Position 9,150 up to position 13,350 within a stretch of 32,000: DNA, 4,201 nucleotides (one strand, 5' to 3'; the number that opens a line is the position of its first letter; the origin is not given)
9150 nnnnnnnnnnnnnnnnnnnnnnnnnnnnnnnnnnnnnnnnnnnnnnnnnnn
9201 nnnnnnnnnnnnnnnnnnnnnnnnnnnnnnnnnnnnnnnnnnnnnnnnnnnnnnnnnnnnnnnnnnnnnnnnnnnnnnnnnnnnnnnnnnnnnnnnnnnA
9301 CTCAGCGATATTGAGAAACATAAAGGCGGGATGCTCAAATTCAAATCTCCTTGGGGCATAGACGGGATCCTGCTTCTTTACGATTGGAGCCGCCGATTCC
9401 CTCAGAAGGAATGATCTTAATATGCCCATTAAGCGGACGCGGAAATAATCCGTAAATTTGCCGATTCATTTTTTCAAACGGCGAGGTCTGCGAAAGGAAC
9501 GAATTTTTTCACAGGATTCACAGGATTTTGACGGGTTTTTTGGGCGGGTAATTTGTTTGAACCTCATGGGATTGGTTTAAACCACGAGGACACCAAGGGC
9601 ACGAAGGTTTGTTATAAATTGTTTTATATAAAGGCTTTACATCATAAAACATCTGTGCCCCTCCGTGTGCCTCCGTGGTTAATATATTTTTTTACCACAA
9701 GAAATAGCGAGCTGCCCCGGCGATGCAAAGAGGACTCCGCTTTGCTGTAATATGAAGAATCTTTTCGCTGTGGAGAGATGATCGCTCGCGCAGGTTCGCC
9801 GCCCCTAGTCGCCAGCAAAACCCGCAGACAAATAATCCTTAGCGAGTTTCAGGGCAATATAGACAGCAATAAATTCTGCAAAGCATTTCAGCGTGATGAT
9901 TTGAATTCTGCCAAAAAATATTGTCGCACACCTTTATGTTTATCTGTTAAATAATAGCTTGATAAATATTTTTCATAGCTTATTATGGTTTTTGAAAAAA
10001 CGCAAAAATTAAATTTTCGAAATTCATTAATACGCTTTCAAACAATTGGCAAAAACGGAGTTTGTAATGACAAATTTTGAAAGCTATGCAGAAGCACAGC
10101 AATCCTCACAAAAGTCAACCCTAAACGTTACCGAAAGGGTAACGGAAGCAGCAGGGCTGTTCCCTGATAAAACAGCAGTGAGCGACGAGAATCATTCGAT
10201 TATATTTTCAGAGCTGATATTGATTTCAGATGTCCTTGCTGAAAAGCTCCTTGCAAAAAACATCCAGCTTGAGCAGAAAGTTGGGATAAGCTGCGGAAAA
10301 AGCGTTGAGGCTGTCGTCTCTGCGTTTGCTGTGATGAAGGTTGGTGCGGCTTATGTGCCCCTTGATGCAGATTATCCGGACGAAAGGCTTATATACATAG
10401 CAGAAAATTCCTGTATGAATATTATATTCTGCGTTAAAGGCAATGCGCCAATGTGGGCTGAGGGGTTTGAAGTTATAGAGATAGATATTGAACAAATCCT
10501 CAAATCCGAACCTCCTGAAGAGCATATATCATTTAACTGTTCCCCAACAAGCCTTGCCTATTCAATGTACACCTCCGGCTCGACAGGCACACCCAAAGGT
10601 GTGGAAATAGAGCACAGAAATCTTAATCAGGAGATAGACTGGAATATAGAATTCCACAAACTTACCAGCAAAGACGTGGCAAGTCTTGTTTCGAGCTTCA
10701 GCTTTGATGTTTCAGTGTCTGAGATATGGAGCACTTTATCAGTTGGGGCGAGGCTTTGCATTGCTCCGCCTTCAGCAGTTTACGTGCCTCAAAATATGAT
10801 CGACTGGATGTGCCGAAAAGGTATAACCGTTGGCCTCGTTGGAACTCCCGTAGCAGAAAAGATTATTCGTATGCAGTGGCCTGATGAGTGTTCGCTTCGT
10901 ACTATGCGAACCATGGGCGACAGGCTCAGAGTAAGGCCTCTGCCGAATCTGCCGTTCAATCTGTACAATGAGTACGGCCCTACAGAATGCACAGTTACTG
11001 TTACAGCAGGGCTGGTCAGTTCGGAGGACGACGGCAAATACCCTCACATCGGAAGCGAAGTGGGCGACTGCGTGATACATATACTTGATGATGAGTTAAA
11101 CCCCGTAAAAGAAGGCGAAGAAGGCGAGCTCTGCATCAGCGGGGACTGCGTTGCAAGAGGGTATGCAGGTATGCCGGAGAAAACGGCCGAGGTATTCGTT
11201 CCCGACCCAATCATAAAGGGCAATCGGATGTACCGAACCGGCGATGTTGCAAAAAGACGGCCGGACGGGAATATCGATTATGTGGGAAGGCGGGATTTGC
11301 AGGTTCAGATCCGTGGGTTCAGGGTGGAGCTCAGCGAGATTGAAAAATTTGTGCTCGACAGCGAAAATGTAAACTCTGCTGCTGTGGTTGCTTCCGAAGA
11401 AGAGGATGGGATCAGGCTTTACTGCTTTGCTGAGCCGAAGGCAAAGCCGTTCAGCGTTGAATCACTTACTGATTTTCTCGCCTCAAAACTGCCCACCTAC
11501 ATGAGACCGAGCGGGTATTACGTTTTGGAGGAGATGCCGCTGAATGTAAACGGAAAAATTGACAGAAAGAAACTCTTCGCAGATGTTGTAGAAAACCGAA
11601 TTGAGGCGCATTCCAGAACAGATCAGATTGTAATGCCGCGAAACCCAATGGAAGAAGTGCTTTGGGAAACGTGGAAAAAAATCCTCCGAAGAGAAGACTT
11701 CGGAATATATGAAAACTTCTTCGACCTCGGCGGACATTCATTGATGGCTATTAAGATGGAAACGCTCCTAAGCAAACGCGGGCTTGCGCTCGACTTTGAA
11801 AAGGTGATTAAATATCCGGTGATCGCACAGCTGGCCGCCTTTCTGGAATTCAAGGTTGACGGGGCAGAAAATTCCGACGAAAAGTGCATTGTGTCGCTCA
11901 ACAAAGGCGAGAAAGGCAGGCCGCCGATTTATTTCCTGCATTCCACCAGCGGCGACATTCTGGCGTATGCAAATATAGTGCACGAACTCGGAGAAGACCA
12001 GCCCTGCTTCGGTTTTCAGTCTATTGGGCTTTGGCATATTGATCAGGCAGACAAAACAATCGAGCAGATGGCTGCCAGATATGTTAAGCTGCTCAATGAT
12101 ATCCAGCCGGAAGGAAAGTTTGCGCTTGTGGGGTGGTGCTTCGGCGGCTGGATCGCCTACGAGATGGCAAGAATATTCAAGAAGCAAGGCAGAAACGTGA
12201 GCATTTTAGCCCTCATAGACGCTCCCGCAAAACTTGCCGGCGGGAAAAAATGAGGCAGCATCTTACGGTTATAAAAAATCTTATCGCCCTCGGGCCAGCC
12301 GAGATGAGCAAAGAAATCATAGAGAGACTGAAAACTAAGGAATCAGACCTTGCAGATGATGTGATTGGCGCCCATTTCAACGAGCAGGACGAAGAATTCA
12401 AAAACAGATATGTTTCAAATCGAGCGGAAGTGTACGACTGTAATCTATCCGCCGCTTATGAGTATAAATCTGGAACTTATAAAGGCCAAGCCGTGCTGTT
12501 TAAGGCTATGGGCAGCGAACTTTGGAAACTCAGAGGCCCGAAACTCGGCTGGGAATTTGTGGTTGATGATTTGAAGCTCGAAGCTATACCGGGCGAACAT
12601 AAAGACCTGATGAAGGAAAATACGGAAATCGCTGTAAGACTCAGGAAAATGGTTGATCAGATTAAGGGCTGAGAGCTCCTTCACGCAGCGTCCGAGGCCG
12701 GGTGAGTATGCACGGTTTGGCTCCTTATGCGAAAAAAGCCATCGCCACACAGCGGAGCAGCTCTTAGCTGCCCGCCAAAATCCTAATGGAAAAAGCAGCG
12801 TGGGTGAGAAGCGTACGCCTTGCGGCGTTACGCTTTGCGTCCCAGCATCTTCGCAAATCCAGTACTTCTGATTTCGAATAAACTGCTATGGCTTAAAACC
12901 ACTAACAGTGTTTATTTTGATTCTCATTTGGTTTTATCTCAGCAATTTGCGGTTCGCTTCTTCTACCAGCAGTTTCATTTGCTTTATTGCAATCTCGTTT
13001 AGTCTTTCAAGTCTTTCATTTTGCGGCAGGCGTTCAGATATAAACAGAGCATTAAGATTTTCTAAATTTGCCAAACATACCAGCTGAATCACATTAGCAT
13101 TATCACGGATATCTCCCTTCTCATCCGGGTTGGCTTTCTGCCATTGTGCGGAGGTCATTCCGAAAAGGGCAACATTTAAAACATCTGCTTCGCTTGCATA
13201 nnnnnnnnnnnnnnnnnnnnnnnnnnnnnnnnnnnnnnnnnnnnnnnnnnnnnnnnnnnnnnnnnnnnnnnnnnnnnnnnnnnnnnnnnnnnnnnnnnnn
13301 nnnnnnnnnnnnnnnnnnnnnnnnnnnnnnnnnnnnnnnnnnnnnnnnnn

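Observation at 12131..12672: Thioesterase domain split between catalytic Asp and His by a frame change at an A6 run (ATGA overlap)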

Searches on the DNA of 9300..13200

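Call 30: search_rna_families(source=window, start=9300, end=13200, threshold=evalue, max_evalue=1)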
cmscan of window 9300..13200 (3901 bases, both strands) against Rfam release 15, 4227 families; matches with E-value up to 1: 0.
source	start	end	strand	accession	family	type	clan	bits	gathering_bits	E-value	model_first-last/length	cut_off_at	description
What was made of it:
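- On Programmed -1 ribosomal frameshifting: Call 30: no Rfam match in 9300-13200.
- There is no Rfam match (call 30).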

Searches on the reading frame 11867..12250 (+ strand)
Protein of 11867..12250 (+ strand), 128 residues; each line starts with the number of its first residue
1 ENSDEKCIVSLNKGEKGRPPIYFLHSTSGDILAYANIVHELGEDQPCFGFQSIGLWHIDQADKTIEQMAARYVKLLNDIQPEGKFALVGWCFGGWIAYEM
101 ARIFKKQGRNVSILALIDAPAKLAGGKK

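Call 7: search_protein_families(library=pfam, proteins=[window:11867-12250:+], max_evalue=1)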
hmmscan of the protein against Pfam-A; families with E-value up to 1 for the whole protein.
window:11867-12250:+ (128 aa): 5 families
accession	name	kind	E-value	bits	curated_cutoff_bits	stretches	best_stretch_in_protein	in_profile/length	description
PF00975.26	Thioesterase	-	1.5e-18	68.3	26.4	1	20-122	2-105/226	Thioesterase domain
PF01738.24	DLH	-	0.00029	20.9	21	1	67-104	82-118/217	Dienelactone hydrolase family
PF12697.13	Abhydrolase_6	-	0.0014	19.8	26.3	1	44-119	34-93/217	Alpha/beta hydrolase family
PF00561.26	Abhydrolase_1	-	0.036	14.2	25.8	1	68-119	54-102/245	alpha/beta hydrolase fold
PF07992.20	Pyr_redox_2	-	0.076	12.9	26.1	1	77-118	142-175/291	Pyridine nucleotide-disulphide oxidoreductase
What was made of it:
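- Call 7: the repaired protein matches PF00975 in a single stretch.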

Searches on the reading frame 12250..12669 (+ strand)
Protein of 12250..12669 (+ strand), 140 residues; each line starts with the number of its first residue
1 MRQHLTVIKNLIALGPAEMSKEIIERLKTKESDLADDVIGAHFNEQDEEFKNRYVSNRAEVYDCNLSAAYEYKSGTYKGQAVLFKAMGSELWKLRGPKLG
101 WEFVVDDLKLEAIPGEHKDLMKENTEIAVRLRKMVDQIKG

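Call 7: search_protein_families(library=pfam, proteins=[window:12250-12669:+], max_evalue=1)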
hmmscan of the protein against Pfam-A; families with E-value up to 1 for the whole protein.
seq(140 aa): 0 families

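Call 34: search_protein_families(library=ncbifam, proteins=[window:12250-12669:+], max_evalue=0.001)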
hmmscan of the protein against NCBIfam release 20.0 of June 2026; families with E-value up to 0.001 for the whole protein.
window:12250-12669:+ (140 aa): 0 families

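Call 39: search_protein_representatives(protein=window:12250-12669:+)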
Query: 140 residues. Proteins with E-value up to 0.001 (for the whole library): 27; up to 1e-10: 4; up to 1e-30: 1. The best 27 are listed.
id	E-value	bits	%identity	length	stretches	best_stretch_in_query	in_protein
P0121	5.8e-87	305.0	100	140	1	1-140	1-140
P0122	4.7e-22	95.0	42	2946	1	8-138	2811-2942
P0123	2.6e-20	89.3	39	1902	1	6-138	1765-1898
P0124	5.5e-15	72.1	37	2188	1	8-138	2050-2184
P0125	8.7e-07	45.5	27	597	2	11-138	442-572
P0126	1.4e-06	44.9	27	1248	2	59-135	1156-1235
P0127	5.0e-06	43.1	29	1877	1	4-121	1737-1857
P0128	1.1e-05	42.0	35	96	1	61-139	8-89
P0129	2.3e-05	40.9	31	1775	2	61-138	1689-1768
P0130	2.9e-05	40.6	30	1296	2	53-124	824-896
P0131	4.0e-05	40.2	35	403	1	44-135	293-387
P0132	6.1e-05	39.6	25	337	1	3-135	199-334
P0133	8.5e-05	39.1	41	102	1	60-138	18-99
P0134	8.9e-05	39.0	35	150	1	61-122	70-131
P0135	1.1e-04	38.7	28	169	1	49-138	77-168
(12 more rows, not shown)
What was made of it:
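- All other full-coverage matches lie at the C-termini of proteins of 597-2946 aa (call 39).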
